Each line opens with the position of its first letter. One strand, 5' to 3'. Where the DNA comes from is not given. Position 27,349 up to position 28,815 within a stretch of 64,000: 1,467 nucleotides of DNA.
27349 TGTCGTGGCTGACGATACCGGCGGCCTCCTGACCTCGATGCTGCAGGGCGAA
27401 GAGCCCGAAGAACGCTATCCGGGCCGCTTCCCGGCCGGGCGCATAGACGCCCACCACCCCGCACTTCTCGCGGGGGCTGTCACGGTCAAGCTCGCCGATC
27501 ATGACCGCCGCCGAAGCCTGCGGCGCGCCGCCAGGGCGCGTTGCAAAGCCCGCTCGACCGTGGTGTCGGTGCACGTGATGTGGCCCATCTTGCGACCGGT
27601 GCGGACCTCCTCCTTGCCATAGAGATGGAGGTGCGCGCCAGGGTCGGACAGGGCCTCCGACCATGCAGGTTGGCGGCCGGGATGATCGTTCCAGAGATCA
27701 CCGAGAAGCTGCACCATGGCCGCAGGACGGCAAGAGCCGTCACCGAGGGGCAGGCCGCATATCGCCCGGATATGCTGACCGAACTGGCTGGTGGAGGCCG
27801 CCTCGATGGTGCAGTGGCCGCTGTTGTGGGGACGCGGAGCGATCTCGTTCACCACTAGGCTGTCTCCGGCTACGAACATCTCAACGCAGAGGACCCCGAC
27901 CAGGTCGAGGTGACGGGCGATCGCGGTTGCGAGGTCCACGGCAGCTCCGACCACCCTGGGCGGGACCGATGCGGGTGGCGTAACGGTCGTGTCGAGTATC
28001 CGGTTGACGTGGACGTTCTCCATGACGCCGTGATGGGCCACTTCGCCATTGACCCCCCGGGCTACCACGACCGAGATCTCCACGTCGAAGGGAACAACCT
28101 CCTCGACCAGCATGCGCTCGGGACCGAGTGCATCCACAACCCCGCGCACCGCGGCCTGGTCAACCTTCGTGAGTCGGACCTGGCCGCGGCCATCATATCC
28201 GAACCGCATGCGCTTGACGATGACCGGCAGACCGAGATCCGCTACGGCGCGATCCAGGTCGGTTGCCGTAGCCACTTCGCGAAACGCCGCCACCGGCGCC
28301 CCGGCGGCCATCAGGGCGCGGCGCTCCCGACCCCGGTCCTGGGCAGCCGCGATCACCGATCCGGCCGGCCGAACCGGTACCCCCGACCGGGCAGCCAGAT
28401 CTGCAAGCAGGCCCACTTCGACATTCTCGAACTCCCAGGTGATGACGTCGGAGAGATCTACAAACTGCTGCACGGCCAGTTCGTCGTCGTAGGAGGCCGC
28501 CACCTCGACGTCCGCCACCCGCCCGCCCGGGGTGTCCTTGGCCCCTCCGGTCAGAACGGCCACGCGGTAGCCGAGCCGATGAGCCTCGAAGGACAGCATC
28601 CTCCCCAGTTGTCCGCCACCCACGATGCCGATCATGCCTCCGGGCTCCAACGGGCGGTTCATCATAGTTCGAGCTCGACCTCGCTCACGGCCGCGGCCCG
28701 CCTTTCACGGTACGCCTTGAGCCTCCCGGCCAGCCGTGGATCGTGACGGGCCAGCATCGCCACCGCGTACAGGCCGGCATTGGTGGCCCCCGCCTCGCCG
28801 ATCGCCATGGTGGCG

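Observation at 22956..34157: De novo purine operon integrated into the purine-salvage gene hpt, leaving a displaced hpt 3' end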

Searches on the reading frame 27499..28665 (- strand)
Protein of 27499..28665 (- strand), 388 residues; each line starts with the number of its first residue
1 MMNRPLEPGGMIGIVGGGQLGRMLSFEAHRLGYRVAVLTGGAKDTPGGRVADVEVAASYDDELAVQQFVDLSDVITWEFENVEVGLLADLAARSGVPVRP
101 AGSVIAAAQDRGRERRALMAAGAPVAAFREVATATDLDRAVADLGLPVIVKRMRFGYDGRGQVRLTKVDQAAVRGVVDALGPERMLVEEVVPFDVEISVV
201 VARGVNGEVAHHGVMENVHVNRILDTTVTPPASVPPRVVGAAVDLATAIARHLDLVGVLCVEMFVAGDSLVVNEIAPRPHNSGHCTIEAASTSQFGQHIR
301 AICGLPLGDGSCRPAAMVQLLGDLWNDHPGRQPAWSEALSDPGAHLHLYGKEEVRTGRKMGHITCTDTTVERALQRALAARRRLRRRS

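Call 4: search_protein_families(library=pfam, proteins=[window:27499-28665:-])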
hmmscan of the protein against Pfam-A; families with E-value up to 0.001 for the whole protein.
window:27499-28665:- (388 aa): 5 families
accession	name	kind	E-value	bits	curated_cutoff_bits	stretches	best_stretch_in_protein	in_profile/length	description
PF02222.28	ATP-grasp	-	3.6e-51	173.8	27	1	118-295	3-179/179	ATP-grasp domain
PF22660.2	RS_preATP-grasp-like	-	5.8e-24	84.8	27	1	12-109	4-98/98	Ribonucleotide synthetase preATP-grasp domain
PF17769.7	PurK_C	-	7.7e-19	67.6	22.6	1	315-376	1-56/56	Phosphoribosylaminoimidazole carboxylase C-terminal domain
PF21244.3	PurT_C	-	1.7e-06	27.9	26.7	1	336-382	21-66/68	PurT, C-terminal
PF02786.22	CPSase_L_D2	-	6.5e-06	26.2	19.8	1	110-278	1-179/211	Carbamoyl-phosphate synthase L chain, ATP binding domain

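Call 24: find_homologous_proteins(query=window:27499-28665:-, max_evalue=1e-40)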
Query window:27499-28665:- (388 aa): 8000 proteins with E <= 1e-40 among 8000 candidates; the best 120 are listed.
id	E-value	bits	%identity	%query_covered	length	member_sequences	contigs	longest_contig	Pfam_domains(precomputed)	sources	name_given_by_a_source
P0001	1.0e-251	853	100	100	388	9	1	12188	PF21244.4,PF02786.23,PF17769.8,PF02222.28,PF22660.3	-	-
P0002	4.7e-224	762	89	99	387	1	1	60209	PF21244.4,PF17769.8,PF02222.28,PF22660.3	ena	-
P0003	5.9e-223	758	88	100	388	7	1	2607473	PF02786.23,PF17769.8,PF02222.28,PF22660.3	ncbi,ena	-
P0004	1.4e-207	707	85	91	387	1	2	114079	PF17769.8,PF02222.28,PF22660.3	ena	-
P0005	6.0e-207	705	84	95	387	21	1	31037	PF17769.8,PF02222.28,PF22660.3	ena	-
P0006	1.5e-206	704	82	100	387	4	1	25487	PF21244.4,PF02786.23,PF17769.8,PF02222.28,PF22660.3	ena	-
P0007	3.0e-205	700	83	95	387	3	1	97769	PF17769.8,PF02222.28,PF22660.3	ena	-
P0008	2.5e-201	687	82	95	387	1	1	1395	PF02786.23,PF17769.8,PF02222.28,PF22660.3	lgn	-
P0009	4.3e-201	686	82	95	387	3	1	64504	PF17769.8,PF02222.28,PF22660.3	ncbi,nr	ncbi:MAG: 5-(carboxyamino)imidazole ribonucleotide synthase [Acidimicrobiia bacterium]|nr:5-(carboxy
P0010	9.3e-201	685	82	97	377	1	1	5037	PF21244.4,PF17769.8,PF02222.28,PF22660.3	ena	-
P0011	1.1e-199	681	81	95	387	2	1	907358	PF17769.8,PF02222.28,PF22660.3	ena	-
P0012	2.4e-199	680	80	95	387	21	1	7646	PF17769.8,PF02222.28,PF22660.3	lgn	-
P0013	3.7e-199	680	81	100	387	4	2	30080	PF17769.8,PF02222.28,PF22660.3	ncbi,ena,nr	ncbi:MAG: 5-(carboxyamino)imidazole ribonucleotide synthase [Acidimicrobiia bacterium]|nr:5-(carboxy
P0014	2.2e-198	677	81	95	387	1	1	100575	PF21244.4,PF17769.8,PF02222.28,PF22660.3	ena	-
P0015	3.9e-198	676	81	95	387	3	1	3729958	PF21244.4,PF17769.8,PF02222.28,PF22660.3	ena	-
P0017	6.0e-197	672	77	96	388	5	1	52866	PF17769.8,PF02222.28,PF22660.3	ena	-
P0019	1.3e-195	668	78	100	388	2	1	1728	PF17769.8,PF02222.28,PF22660.3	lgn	-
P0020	1.4e-195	668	81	94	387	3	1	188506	PF21244.4,PF17769.8,PF02222.28,PF22660.3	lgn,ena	-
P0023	2.7e-195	667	79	95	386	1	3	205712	PF17769.8,PF02222.28,PF22660.3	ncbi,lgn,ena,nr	ncbi:MAG: 5-(carboxyamino)imidazole ribonucleotide synthase [bacterium]|nr:5-(carboxyamino)imidazole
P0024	6.7e-194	662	80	99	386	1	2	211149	PF21244.4,PF17769.8,PF02222.28,PF22660.3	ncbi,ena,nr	ncbi:MAG: 5-(carboxyamino)imidazole ribonucleotide synthase [bacterium]|nr:5-(carboxyamino)imidazole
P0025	3.5e-193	660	82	91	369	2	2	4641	PF21244.4,PF17769.8,PF02222.28,PF22660.3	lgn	-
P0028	8.6e-191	652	77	99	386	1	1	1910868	PF17769.8,PF02222.28,PF22660.3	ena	-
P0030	5.5e-189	646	78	95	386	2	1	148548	PF17769.8,PF02222.28,PF22660.3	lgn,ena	-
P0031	1.6e-188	645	76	100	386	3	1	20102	PF17769.8,PF02222.28,PF22660.3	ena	-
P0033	2.3e-183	628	75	99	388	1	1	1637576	PF17769.8,PF02222.28,PF22660.3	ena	-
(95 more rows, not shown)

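Call 25: find_encoding_contigs(protein=P0015, flank=10000, max_places=3)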
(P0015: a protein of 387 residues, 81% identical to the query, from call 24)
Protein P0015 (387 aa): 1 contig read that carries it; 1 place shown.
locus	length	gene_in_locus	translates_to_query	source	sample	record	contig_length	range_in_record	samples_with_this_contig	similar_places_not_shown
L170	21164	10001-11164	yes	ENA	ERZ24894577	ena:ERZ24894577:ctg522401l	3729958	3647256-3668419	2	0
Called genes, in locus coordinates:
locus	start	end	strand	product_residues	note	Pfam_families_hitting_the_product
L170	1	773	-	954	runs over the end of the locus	PF02463:SMC_N, PF13476:AAA_23, PF13555:AAA_29, PF13558:SbcC_Walker_B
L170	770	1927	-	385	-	PF00149:Metallophos, PF12850:Metallophos_2 (weak), PF12320:SbcD_C (weak)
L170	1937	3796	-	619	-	-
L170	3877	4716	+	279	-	PF00248:Aldo_ket_red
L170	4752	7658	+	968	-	PF02700:PurS (faint), PF18072:FGAR-AT_linker, PF00586:AIRS, PF02769:AIRS_C, PF00586:AIRS, PF02769:AIRS_C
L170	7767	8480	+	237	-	PF13507:GATase_5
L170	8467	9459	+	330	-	PF01259:SAICAR_synt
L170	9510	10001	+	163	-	PF00731:AIRC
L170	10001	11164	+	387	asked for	PF22660:RS_preATP-grasp-like, PF02222:ATP-grasp, PF17769:PurK_C, PF21244:PurT_C (faint)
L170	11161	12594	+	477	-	PF13522:GATase_6, PF13537:GATase_7, PF00156:Pribosyltran (weak)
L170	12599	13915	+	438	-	PF02844:GARS_N, PF01071:GARS_A, PF02843:GARS_C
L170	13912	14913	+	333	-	PF00586:AIRS, PF02769:AIRS_C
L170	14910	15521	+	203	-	PF00551:Formyl_trans_N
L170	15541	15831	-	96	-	PF07978:NIPSNAP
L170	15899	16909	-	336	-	PF01210:NAD_Gly3P_dh_N, PF03807:F420_oxidored (weak), PF07479:NAD_Gly3P_dh_C, PF20618:GPD_NAD_C_bact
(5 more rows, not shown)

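Call 26: find_encoding_contigs(protein=P0033, flank=10000, max_places=3)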
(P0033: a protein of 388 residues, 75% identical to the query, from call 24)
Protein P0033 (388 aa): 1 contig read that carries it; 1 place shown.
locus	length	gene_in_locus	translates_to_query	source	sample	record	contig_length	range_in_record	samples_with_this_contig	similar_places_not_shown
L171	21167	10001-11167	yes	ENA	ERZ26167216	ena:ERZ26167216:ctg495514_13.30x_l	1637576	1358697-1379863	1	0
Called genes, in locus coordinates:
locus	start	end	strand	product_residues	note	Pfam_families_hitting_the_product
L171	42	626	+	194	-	PF02545:Maf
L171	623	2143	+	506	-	PF04675:DNA_ligase_A_N, PF01068:DNA_ligase_A_M, PF04679:DNA_ligase_A_C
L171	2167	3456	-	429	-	-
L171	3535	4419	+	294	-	PF00274:Glycolytic (weak)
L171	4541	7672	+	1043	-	PF02700:PurS (faint), PF18072:FGAR-AT_linker, PF00586:AIRS, PF02769:AIRS_C, PF00586:AIRS, PF02769:AIRS_C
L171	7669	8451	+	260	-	PF13507:GATase_5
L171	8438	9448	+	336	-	PF01259:SAICAR_synt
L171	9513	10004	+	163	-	PF00731:AIRC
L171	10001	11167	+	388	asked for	PF22660:RS_preATP-grasp-like, PF02222:ATP-grasp, PF17769:PurK_C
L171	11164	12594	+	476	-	PF13522:GATase_6, PF13537:GATase_7, PF00156:Pribosyltran (weak)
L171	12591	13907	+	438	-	PF02844:GARS_N, PF01071:GARS_A, PF02843:GARS_C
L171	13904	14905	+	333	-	PF00586:AIRS, PF02769:AIRS_C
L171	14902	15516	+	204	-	PF00551:Formyl_trans_N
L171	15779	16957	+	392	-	PF05221:AdoHcyase, PF02826:2-Hacid_dh_C (weak), PF00670:AdoHcyase_NAD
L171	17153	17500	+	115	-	PF13545:HTH_Crp_2 (weak), PF00392:GntR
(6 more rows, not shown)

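Call 31: list_cluster_members(proteins=[P0015, P0003, P0011, P0028, P0004, P0007, P0014, P0020, P0023, P0024])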
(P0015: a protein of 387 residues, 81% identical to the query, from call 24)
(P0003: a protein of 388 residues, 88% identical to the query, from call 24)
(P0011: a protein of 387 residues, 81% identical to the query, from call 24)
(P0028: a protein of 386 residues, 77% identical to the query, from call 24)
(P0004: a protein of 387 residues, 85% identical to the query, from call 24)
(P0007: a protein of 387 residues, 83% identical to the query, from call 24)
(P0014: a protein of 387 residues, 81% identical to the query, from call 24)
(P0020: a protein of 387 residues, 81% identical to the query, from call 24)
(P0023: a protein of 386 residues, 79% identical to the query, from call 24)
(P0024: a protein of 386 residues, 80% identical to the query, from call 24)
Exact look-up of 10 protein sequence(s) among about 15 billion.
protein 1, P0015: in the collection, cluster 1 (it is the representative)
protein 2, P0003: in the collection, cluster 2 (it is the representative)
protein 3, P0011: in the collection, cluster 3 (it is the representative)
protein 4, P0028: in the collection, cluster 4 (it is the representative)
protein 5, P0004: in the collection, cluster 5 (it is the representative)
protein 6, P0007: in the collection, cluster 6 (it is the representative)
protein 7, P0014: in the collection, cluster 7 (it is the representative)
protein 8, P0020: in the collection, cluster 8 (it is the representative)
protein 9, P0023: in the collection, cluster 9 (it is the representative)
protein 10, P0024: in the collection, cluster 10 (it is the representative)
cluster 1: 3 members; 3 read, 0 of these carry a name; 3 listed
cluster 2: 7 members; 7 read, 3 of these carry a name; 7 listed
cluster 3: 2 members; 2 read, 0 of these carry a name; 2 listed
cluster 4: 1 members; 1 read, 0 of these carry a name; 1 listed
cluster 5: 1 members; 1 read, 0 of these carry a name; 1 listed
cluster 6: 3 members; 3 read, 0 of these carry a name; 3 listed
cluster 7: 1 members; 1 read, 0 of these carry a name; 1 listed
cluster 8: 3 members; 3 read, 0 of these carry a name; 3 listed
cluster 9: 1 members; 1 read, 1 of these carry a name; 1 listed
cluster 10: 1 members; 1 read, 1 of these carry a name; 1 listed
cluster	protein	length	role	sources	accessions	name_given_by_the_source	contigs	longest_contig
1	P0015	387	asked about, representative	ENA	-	-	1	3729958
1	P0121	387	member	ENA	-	-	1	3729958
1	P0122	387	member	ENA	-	-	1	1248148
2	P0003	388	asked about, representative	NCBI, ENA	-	-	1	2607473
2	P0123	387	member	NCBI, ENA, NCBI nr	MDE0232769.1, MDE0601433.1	MAG: 5-(carboxyamino)imidazole ribonucleotide synthase [bacterium] | 5-(carboxyamino)imidazole ribonucleotide synthase [bacterium]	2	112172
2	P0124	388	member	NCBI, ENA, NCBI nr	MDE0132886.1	MAG: 5-(carboxyamino)imidazole ribonucleotide synthase [bacterium] | 5-(carboxyamino)imidazole ribonucleotide synthase [bacterium]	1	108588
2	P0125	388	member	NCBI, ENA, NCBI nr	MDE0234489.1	MAG: 5-(carboxyamino)imidazole ribonucleotide synthase [bacterium] | 5-(carboxyamino)imidazole ribonucleotide synthase [bacterium]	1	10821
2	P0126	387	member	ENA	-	-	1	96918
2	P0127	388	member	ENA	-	-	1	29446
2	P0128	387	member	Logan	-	-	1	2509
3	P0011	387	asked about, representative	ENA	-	-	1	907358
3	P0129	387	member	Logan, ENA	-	-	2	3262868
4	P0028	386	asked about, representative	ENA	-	-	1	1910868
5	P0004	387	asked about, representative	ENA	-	-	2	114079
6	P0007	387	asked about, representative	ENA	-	-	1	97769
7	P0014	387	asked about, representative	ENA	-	-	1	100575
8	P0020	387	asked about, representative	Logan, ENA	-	-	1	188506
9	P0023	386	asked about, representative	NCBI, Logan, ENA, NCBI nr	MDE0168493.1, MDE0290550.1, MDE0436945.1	MAG: 5-(carboxyamino)imidazole ribonucleotide synthase [bacterium] | 5-(carboxyamino)imidazole ribonucleotide synthase [bacterium]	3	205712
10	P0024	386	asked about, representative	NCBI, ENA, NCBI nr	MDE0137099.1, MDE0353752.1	MAG: 5-(carboxyamino)imidazole ribonucleotide synthase [bacterium] | 5-(carboxyamino)imidazole ribonucleotide synthase [bacterium]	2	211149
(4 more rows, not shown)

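Call 36: find_encoding_contigs(protein=P0004, flank=10000, max_places=2)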
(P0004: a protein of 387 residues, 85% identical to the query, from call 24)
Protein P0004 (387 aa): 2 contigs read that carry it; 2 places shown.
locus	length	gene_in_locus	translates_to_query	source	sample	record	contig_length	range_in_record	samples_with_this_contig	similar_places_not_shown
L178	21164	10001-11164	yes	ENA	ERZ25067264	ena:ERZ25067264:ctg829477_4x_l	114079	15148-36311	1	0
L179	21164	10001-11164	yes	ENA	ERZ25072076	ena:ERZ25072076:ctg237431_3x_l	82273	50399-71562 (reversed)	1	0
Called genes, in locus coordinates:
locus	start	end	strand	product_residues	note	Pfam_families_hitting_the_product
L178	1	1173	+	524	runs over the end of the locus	PF01565:FAD_binding_4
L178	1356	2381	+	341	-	PF01208:URO-D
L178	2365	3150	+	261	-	PF02607:B12-binding_2, PF02310:B12-binding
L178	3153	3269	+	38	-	-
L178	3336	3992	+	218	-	PF05721:PhyH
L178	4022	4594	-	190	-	PF13378:MR_MLE_C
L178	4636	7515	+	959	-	PF02700:PurS (faint), PF18072:FGAR-AT_linker, PF00586:AIRS, PF02769:AIRS_C, PF00586:AIRS, PF02769:AIRS_C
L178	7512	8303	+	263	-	PF13507:GATase_5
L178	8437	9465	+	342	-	PF01259:SAICAR_synt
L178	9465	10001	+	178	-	PF00731:AIRC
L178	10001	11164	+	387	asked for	PF22660:RS_preATP-grasp-like, PF02222:ATP-grasp, PF17769:PurK_C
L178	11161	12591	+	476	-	PF13522:GATase_6, PF13537:GATase_7, PF00156:Pribosyltran (weak)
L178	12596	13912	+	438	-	PF02844:GARS_N, PF01071:GARS_A, PF02843:GARS_C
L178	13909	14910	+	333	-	PF00586:AIRS, PF02769:AIRS_C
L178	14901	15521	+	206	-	PF00551:Formyl_trans_N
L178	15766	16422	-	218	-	-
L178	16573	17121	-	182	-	PF25084:LbH_EIF2B (faint), PF25087:GMPPB_C (faint), PF00132:Hexapep (faint), PF21711:DCTN5 (weak)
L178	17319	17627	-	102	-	-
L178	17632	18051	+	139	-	PF00106:adh_short, PF13561:adh_short_C2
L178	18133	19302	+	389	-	PF13173:AAA_14, PF13635:DUF4143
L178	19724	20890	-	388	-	PF00144:Beta-lactamase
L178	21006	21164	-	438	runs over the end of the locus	-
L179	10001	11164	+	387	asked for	PF22660:RS_preATP-grasp-like, PF02222:ATP-grasp, PF17769:PurK_C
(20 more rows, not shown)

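Call 37: find_encoding_contigs(protein=P0007, flank=10000, max_places=2)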
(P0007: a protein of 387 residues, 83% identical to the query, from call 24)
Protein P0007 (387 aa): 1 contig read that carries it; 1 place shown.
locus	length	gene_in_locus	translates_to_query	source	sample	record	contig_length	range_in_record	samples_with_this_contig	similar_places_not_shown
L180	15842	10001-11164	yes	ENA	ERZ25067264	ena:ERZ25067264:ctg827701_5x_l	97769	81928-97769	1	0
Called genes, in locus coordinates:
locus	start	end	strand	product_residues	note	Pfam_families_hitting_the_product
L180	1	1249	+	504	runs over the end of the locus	PF00884:Sulfatase, PF01663:Phosphodiest (faint), PF16347:SGSH_C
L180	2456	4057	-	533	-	-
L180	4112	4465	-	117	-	-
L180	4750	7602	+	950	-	PF02700:PurS (faint), PF18072:FGAR-AT_linker, PF00586:AIRS, PF02769:AIRS_C, PF00586:AIRS, PF02769:AIRS_C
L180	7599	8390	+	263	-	PF13507:GATase_5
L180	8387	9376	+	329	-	PF01259:SAICAR_synt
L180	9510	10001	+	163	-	PF00731:AIRC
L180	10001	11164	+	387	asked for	PF22660:RS_preATP-grasp-like, PF02222:ATP-grasp, PF17769:PurK_C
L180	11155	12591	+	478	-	PF13522:GATase_6, PF13537:GATase_7, PF00156:Pribosyltran (weak)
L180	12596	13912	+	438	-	PF02844:GARS_N, PF01071:GARS_A, PF02843:GARS_C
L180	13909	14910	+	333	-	PF00586:AIRS, PF02769:AIRS_C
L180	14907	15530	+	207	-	PF00551:Formyl_trans_N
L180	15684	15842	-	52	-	?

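Call 48: find_homologous_proteins(query=L178:15766-16422:-, max_evalue=1e-20)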
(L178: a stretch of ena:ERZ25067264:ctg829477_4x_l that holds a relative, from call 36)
Query L178:15766-16422:- (218 aa): 326 proteins with E <= 1e-20 among 2576 candidates; the best 120 are listed.
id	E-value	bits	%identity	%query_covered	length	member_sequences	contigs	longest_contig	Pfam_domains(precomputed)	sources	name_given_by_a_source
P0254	8.1e-134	462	100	100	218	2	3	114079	-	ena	-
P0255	4.2e-103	361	87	91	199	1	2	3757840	-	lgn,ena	-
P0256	1.4e-102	360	79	100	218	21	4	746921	-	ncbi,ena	-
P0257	5.9e-102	358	77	99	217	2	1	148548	-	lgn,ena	-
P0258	1.4e-100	353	77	99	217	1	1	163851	-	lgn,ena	-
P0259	2.6e-100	352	77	100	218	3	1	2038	-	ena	-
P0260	4.8e-100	351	79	99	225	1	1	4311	-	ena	-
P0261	2.0e-99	349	80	97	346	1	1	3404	-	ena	-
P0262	3.0e-99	349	77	100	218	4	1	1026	-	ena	-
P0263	4.4e-99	348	75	99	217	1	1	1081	-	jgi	-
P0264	5.8e-99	348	76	99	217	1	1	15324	-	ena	-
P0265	1.0e-98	347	76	99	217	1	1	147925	-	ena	-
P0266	2.0e-98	346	76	99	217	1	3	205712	-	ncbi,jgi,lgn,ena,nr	ncbi:MAG: hypothetical protein OXS29_08690 [bacterium]|nr:hypothetical protein [bacterium] MDE029052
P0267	1.8e-97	343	76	100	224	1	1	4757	-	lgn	-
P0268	2.9e-97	342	76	100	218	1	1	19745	-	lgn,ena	-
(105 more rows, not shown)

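Call 49: find_encoding_contigs(protein=P0256, flank=10000, max_places=4)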
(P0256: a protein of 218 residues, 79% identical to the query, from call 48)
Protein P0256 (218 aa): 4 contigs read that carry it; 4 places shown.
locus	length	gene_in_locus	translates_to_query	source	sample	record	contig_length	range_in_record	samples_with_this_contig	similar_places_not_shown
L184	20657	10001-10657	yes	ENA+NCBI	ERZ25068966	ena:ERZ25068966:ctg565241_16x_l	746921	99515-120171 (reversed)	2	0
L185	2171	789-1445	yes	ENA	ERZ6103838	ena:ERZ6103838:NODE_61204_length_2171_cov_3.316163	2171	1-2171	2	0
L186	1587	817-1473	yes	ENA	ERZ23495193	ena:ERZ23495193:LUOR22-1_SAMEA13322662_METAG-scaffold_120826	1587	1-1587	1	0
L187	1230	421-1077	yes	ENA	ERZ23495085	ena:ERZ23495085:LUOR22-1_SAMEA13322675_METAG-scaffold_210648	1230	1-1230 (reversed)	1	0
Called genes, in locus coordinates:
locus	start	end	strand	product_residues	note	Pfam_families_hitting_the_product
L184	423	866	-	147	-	-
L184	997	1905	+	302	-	PF00528:BPD_transp_1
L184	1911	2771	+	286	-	PF00528:BPD_transp_1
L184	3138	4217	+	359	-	-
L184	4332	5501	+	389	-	PF00144:Beta-lactamase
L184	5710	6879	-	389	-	PF13173:AAA_14, PF13635:DUF4143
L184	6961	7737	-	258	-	PF00106:adh_short, PF01370:Epimerase (faint), PF08659:KR, PF13561:adh_short_C2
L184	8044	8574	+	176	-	-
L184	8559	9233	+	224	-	PF01385:OrfB_IS605, PF07282:Cas12f1-like_TNB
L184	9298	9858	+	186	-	PF25084:LbH_EIF2B (faint), PF25087:GMPPB_C (faint), PF00132:Hexapep (weak), PF21711:DCTN5 (weak)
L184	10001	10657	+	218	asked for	-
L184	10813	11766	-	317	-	PF00389:2-Hacid_dh, PF02826:2-Hacid_dh_C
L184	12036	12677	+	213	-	PF07081:DUF1349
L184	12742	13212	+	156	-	PF00903:Glyoxalase (weak), PF13468:Glyoxalase_3 (faint), PF13669:Glyoxalase_4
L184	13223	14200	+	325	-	PF00389:2-Hacid_dh, PF02826:2-Hacid_dh_C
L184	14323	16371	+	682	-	PF02463:SMC_N (faint), PF00004:AAA (faint), PF00005:ABC_tran, PF13304:AAA_21 (faint), PF13401:AAA_22 (faint), PF08352:oligo_HPY, PF00005:ABC_tran, PF08352:oligo_HPY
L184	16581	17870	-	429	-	PF25852:DUF6242_C (faint)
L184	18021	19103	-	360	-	PF02126:PTE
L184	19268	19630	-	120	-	PF23544:AtuA_ferredoxin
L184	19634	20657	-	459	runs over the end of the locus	PF07287:AtuA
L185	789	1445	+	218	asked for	-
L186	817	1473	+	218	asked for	-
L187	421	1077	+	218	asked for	-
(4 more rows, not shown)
